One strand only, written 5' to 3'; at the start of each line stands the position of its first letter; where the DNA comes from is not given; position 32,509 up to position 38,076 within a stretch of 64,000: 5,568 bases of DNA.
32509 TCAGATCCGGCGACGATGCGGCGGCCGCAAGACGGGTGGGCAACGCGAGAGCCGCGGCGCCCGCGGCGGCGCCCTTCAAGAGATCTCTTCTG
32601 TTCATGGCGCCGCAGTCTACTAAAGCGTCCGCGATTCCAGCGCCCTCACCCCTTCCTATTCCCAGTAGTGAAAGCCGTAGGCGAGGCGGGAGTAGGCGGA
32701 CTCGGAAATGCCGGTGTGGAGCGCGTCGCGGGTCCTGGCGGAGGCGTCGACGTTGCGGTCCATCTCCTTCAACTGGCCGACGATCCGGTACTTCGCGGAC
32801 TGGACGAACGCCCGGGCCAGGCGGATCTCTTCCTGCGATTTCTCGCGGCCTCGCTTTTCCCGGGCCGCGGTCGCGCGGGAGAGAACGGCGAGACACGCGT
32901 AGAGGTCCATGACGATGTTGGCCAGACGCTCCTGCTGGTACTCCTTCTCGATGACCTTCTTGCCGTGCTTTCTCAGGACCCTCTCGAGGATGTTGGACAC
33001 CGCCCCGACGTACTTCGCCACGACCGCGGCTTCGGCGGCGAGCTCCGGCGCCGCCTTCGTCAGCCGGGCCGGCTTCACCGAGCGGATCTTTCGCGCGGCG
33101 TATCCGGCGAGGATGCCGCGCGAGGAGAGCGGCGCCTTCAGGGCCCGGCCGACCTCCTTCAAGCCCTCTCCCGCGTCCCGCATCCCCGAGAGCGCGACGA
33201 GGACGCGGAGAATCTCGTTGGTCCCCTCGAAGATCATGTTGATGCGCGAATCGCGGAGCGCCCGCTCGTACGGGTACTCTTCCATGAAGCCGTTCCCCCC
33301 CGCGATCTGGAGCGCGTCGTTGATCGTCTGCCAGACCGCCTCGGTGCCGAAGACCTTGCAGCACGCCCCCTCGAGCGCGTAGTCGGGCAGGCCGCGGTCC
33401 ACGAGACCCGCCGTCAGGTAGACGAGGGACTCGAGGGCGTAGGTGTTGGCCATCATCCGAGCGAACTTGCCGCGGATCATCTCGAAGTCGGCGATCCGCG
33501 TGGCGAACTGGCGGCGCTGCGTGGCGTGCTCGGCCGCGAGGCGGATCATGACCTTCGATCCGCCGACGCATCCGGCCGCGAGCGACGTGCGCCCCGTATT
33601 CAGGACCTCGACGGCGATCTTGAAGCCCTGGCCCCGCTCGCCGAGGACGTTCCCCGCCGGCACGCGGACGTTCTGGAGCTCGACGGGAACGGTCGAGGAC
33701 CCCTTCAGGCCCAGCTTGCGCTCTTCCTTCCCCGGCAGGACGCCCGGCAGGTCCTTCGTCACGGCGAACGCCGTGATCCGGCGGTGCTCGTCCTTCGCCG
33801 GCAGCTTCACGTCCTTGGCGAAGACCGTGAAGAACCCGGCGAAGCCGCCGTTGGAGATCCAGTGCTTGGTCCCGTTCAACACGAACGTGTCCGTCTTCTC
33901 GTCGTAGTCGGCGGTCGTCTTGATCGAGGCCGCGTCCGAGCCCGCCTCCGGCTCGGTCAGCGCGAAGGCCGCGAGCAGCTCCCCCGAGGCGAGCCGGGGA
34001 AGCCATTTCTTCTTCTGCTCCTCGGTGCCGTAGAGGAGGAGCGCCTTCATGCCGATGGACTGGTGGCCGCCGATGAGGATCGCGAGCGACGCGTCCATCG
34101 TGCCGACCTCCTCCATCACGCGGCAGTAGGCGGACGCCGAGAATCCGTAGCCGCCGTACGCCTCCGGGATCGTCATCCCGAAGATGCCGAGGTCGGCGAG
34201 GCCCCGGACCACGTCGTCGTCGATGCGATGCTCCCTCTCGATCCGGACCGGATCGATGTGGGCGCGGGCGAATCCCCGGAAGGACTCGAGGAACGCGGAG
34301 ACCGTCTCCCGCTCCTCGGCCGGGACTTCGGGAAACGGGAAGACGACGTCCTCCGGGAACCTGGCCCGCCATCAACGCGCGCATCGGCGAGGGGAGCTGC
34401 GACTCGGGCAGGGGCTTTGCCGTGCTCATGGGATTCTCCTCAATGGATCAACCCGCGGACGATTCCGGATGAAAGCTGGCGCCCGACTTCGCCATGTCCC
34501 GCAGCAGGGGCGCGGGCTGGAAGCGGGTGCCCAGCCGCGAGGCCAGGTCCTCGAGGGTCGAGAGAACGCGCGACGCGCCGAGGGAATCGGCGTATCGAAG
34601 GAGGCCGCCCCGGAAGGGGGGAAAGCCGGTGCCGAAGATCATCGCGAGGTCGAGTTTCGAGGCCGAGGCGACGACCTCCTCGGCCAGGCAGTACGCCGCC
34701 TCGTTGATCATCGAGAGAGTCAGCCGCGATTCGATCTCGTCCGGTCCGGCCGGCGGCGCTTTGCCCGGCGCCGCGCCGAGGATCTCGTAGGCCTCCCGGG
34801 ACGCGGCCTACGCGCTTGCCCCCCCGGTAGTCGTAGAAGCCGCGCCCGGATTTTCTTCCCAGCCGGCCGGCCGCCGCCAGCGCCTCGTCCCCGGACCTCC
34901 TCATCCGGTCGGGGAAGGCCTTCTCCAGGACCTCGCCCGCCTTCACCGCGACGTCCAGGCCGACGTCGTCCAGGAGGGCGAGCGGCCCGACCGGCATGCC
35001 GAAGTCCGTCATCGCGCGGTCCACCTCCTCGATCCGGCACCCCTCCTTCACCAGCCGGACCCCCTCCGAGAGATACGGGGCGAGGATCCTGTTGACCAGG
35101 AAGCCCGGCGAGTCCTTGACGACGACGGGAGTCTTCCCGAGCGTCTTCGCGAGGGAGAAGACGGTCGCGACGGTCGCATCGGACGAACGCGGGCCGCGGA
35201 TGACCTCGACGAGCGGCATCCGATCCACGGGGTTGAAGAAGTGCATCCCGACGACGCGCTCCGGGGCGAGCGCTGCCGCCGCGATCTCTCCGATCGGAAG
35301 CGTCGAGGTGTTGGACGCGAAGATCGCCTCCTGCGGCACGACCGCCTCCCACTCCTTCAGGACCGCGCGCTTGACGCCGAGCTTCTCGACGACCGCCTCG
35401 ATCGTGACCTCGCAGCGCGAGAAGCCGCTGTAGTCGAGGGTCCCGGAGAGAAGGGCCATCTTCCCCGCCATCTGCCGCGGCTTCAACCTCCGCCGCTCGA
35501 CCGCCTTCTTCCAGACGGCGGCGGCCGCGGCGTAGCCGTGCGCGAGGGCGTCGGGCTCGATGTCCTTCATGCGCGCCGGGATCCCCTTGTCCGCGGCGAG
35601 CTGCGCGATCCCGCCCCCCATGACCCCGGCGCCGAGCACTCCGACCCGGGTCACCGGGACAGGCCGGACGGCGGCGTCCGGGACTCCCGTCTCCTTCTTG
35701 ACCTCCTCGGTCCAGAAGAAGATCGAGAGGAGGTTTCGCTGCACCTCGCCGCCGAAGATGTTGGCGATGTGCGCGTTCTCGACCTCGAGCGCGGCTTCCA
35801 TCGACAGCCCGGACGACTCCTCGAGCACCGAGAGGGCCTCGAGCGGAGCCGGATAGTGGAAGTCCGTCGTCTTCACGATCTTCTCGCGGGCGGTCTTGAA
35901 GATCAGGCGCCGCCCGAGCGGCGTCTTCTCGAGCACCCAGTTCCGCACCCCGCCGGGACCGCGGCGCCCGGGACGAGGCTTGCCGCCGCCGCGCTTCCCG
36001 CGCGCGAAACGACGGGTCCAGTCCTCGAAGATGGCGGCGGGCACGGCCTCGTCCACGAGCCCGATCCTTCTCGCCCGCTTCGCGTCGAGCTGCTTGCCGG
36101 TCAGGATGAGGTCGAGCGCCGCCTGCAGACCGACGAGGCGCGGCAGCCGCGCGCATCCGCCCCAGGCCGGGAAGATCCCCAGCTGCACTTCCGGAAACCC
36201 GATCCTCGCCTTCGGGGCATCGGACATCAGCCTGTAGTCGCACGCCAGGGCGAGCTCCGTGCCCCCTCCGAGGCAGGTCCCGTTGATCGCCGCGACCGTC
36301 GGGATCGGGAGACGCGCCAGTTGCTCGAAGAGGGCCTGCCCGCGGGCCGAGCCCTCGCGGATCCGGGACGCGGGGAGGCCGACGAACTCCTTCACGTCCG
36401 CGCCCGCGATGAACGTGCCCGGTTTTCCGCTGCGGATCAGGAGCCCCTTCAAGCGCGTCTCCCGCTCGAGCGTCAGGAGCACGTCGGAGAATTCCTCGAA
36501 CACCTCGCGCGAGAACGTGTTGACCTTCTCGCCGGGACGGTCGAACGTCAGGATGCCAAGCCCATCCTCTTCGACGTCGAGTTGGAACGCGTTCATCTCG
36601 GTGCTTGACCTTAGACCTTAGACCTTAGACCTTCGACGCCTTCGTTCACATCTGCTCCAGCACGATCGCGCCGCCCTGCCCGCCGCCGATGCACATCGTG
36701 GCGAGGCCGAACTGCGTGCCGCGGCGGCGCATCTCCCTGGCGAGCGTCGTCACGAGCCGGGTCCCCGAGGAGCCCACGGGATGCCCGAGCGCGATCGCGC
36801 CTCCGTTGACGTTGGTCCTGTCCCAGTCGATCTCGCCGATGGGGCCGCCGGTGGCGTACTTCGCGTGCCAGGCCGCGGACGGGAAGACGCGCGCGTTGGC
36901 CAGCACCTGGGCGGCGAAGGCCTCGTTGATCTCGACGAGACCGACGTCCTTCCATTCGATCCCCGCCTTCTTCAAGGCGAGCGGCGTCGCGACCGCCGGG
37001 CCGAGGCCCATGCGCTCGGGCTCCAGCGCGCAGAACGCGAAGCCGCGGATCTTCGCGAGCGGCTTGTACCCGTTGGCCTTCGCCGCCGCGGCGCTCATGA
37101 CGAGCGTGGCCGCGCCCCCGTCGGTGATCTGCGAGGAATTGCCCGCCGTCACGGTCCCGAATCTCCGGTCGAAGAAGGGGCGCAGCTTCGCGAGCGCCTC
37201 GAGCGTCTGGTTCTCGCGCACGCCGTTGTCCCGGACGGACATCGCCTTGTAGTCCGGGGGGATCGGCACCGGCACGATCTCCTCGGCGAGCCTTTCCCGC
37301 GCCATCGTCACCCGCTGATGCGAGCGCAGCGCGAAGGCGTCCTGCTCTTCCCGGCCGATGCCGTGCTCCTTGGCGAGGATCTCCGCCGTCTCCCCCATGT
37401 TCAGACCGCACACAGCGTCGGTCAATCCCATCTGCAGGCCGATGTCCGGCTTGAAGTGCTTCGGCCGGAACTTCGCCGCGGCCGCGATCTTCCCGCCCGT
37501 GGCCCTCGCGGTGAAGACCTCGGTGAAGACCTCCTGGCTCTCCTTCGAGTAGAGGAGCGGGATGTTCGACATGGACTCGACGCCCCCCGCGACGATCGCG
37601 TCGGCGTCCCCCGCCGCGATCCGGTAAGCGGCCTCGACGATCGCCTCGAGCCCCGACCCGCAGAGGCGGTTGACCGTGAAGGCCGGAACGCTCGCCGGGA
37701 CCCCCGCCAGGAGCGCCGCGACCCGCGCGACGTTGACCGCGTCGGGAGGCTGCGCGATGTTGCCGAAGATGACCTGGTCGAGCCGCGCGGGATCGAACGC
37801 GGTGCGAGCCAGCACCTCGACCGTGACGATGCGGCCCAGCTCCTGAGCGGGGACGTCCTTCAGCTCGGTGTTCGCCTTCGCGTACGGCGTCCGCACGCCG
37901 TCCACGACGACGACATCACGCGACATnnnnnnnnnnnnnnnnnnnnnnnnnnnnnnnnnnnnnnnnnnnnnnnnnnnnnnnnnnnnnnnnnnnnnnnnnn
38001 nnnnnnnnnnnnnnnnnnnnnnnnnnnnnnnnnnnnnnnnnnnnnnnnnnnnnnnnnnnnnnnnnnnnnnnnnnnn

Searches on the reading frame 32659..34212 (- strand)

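Call 15: search_protein_families(library=pfam, proteins=[window:32659-34212:-], max_evalue=0.01)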
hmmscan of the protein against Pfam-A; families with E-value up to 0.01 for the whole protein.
window:32659-34212:- (518 aa): 8 families
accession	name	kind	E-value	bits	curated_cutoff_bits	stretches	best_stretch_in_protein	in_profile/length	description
PF00441.29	Acyl-CoA_dh_1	-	1.8e-40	138.9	22.4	1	194-340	1-146/150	Acyl-CoA dehydrogenase, C-terminal domain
PF02771.21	Acyl-CoA_dh_N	-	6.5e-26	91.4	22.9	1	2-78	37-113/113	Acyl-CoA dehydrogenase, N-terminal domain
PF02770.24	Acyl-CoA_dh_M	-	1.5e-25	89.6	33.3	1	82-182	1-97/97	Acyl-CoA dehydrogenase, middle domain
PF21343.2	ACAD9-ACADV_C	-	2.1e-21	76.9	27.8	1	389-489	1-100/120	ACAD9/ACADV, C-terminal domain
PF08028.16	Acyl-CoA_dh_2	-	3.4e-12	47.2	22.7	1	211-332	3-133/134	Acyl-CoA dehydrogenase, C-terminal domain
PF22924.1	ACOX_C_alpha1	-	1.2e-05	25.6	27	1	207-339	7-164/169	Acyl-CoA oxidase, C-alpha1 domain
PF21263.2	Acyl-CoA-dh_C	-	0.0022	18.7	27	0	415-483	16-76/96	Acyl-CoA dehydrogenase, C-terminal domain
PF14749.11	Acyl-CoA_ox_N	-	0.0059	17.5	25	0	50-78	90-118/120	Acyl-coenzyme A oxidase N-terminal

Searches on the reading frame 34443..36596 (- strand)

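Call 15: search_protein_families(library=pfam, proteins=[window:34443-36596:-], max_evalue=0.01)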
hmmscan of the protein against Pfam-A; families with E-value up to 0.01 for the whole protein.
window:34443-36596:- (718 aa): 4 families
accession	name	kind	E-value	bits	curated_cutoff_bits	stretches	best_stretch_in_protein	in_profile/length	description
PF02737.24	3HCDH_N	-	2.9e-58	197.2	22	1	318-495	2-179/180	3-hydroxyacyl-CoA dehydrogenase, NAD binding domain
PF00378.25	ECH_1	-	3.3e-40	138.5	27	1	10-198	3-187/251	Enoyl-CoA hydratase/isomerase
PF00725.27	3HCDH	-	4.3e-28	98.1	22.1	1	498-590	1-97/97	3-hydroxyacyl-CoA dehydrogenase, C-terminal domain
PF16113.10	ECH_2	-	7.5e-23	82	27.2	1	14-199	2-186/335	Enoyl-CoA hydratase/isomerase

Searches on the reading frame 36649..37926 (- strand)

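Call 15: search_protein_families(library=pfam, proteins=[window:36649-37926:-], max_evalue=0.01)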
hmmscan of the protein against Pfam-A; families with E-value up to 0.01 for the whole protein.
window:36649-37926:- (426 aa): 4 families
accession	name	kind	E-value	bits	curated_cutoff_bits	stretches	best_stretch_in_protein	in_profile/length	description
PF00108.29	Thiolase_N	-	1e-73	248.4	26.4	1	5-279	1-259/260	Thiolase, N-terminal domain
PF02803.24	Thiolase_C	-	9.3e-44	148.4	27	1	287-424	1-122/123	Thiolase, C-terminal domain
PF00109.32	ketoacyl-synt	-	2.4e-05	24.5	20.8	1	81-122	166-207/252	Beta-ketoacyl synthase, N-terminal domain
PF22691.2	Thiolase_C_1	-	0.0014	18.8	28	0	312-421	22-134/144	Thiolase C-terminal domain-like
